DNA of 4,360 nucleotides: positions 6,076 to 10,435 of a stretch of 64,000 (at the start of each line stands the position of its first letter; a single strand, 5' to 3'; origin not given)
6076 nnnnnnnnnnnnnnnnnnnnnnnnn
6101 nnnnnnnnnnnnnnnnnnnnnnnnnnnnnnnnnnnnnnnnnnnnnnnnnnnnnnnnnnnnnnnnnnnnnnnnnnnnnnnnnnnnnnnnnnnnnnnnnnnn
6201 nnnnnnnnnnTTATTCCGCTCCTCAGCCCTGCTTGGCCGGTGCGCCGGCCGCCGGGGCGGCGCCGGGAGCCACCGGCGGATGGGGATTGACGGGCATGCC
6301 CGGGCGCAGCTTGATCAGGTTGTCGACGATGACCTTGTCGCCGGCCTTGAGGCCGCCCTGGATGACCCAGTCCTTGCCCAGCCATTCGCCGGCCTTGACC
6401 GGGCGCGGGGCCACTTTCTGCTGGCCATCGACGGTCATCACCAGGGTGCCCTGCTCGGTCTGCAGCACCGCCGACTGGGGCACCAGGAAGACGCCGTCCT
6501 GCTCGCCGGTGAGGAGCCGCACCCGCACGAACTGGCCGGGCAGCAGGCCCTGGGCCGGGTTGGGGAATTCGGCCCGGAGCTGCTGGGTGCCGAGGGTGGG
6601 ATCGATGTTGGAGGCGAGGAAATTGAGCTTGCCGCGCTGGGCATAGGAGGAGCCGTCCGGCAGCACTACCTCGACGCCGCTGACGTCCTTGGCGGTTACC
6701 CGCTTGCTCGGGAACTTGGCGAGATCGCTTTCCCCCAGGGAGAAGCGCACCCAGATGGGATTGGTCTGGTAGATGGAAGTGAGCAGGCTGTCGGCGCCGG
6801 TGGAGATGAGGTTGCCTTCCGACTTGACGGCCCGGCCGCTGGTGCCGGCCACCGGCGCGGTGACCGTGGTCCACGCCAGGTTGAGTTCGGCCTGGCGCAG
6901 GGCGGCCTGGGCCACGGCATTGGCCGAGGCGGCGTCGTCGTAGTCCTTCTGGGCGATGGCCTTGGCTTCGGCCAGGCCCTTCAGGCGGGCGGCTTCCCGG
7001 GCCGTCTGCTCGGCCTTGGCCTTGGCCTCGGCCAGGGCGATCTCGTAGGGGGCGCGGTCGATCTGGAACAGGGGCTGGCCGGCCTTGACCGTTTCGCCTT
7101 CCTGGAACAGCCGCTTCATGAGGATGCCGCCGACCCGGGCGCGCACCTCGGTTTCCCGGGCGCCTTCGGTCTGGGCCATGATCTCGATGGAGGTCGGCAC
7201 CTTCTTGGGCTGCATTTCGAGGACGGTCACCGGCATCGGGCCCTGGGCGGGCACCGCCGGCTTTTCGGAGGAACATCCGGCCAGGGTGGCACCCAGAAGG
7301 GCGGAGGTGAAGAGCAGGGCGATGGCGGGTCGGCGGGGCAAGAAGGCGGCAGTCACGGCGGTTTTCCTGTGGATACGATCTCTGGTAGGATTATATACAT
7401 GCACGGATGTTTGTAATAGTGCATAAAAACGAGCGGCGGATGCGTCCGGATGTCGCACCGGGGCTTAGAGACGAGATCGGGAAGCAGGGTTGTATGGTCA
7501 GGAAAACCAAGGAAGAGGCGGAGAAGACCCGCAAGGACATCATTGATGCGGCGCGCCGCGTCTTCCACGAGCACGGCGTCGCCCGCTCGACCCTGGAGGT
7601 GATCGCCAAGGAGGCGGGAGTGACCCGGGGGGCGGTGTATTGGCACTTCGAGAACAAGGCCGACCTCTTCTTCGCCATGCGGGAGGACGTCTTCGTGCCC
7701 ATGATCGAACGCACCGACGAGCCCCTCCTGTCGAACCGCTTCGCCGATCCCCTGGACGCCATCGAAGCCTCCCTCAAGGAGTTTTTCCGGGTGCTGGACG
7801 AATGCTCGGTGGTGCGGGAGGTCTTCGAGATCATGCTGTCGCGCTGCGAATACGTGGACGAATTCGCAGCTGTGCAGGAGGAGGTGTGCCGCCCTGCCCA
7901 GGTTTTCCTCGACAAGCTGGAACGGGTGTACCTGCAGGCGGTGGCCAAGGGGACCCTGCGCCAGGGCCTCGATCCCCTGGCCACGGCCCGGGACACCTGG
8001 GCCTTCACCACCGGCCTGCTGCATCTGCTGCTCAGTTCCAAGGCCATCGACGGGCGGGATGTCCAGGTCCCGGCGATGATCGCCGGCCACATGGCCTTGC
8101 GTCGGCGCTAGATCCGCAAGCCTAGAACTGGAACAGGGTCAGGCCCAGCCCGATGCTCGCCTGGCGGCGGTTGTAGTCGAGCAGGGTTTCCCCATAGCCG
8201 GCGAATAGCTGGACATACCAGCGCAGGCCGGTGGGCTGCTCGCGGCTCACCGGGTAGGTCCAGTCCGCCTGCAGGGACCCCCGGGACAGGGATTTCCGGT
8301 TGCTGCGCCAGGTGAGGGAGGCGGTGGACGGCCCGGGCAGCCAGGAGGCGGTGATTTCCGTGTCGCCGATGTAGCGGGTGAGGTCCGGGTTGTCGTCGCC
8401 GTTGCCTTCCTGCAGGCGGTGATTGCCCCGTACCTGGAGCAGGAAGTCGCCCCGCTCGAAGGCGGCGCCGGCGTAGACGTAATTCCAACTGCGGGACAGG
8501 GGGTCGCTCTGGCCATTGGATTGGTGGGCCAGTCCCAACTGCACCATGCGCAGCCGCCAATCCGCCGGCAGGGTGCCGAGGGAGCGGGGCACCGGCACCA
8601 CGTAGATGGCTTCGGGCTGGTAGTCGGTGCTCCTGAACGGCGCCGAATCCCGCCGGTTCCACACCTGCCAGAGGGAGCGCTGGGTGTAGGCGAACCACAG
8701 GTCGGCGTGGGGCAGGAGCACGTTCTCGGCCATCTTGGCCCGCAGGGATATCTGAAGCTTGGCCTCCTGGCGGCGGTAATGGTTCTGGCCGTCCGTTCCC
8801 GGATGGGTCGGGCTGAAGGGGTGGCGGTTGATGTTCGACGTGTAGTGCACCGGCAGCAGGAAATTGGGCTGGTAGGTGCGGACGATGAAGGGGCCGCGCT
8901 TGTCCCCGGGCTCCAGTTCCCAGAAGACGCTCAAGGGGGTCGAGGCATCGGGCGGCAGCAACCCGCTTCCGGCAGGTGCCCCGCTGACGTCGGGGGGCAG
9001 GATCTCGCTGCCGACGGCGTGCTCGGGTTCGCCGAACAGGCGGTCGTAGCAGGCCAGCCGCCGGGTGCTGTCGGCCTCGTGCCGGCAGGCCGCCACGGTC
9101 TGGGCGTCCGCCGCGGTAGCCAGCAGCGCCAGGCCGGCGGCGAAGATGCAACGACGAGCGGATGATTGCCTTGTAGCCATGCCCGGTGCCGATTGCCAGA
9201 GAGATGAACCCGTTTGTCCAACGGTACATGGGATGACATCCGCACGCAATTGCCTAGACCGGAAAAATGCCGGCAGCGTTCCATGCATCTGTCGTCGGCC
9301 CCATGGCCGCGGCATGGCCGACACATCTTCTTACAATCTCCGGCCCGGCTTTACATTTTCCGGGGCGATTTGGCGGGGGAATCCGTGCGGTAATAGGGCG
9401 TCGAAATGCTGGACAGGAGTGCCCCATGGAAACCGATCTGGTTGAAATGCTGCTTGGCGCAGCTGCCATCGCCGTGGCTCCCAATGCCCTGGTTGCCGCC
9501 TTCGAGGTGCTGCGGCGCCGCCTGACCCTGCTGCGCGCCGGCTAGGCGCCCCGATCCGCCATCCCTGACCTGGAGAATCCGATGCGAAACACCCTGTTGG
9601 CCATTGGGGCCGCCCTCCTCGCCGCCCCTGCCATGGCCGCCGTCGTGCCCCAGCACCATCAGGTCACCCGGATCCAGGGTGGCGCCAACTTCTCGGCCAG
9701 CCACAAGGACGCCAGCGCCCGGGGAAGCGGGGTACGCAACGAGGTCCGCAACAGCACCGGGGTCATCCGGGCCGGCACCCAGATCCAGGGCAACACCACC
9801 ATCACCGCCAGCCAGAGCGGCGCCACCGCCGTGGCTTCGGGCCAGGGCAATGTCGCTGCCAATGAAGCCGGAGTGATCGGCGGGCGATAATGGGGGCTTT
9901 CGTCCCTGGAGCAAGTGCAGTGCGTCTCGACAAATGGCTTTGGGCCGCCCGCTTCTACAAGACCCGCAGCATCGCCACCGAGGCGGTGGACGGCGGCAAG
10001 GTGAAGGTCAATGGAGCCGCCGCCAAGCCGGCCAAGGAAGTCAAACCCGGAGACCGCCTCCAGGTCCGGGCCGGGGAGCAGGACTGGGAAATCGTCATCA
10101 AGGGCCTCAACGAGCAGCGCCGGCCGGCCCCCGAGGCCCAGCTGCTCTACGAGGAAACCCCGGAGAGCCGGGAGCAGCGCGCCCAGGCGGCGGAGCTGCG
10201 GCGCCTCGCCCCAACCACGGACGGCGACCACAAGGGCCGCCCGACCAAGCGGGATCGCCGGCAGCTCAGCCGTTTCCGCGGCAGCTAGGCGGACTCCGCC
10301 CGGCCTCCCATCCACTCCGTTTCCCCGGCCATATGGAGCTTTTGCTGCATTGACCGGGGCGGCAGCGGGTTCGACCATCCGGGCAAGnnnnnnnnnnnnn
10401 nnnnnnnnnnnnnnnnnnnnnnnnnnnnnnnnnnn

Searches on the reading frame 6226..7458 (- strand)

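Call 36: search_protein_families(library=pfam, proteins=[window:6226-7458:-], max_evalue=0.001)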
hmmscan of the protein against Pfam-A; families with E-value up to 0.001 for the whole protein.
window:6226-7458:- (411 aa): 3 families
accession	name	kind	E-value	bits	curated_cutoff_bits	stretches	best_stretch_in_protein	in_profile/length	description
PF16576.10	HlyD_D23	-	5.3e-14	52.4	30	1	100-311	17-214/214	Barrel-sandwich domain of CusB or HlyD membrane-fusion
PF13437.12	HlyD_3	-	8.7e-11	42.9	22.2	1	198-308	1-106/106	HlyD family secretion protein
PF00529.27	CusB_dom_1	-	2.6e-05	24.8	26.5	1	324-378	15-89/89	Cation efflux system protein CusB domain 1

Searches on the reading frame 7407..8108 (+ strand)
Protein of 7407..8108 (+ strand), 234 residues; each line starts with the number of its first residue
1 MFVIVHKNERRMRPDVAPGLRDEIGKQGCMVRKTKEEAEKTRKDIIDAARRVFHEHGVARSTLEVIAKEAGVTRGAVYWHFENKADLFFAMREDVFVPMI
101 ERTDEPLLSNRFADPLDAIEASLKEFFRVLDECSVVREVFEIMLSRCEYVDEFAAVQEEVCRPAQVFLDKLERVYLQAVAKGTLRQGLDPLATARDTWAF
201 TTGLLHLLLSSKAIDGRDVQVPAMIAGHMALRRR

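Call 36: search_protein_families(library=pfam, proteins=[window:7407-8108:+], max_evalue=0.001)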
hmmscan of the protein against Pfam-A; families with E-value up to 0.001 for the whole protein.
window:7407-8108:+ (234 aa): 2 families
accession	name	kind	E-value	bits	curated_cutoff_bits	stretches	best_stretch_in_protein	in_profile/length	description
PF00440.29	TetR_N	-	1.5e-18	66.8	24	1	45-91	1-47/47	Bacterial regulatory proteins, tetR family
PF16925.10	TetR_C_13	-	5.2e-05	24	27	0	148-207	33-92/109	Tetracyclin repressor-like, C-terminal domain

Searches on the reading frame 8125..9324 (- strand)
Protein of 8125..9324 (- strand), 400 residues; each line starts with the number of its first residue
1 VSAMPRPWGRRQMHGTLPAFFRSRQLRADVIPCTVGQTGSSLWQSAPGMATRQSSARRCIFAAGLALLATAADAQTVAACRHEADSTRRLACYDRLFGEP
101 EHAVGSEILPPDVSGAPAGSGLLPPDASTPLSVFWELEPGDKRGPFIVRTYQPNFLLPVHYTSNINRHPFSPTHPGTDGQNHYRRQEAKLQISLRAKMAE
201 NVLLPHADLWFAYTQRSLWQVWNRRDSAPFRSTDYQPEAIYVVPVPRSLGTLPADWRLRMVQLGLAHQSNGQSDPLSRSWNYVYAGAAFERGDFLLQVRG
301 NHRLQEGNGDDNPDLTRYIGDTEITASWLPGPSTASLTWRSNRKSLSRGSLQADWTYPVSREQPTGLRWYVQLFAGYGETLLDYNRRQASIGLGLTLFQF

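Call 15: search_protein_families(library=pfam, proteins=[window:8125-9324:-], max_evalue=0.001)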
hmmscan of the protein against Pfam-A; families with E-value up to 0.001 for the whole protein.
window:8125-9324:- (400 aa): 1 family
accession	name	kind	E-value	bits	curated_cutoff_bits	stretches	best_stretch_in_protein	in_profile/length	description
PF02253.21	PLA1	-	9.4e-86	288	27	1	132-397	2-257/257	Phospholipase A1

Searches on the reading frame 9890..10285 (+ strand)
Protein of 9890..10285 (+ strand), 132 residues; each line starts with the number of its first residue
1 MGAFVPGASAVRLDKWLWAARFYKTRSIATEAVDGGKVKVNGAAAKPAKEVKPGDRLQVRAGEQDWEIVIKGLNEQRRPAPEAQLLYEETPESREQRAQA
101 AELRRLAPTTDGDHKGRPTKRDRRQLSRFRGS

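Call 15: search_protein_families(library=pfam, proteins=[window:9890-10285:+], max_evalue=0.001)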
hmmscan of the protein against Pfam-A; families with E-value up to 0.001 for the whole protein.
window:9890-10285:+ (132 aa): 1 family
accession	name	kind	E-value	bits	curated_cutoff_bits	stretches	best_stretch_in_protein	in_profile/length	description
PF01479.30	S4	-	1.1e-14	54.3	22.8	1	11-57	1-48/48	S4 domain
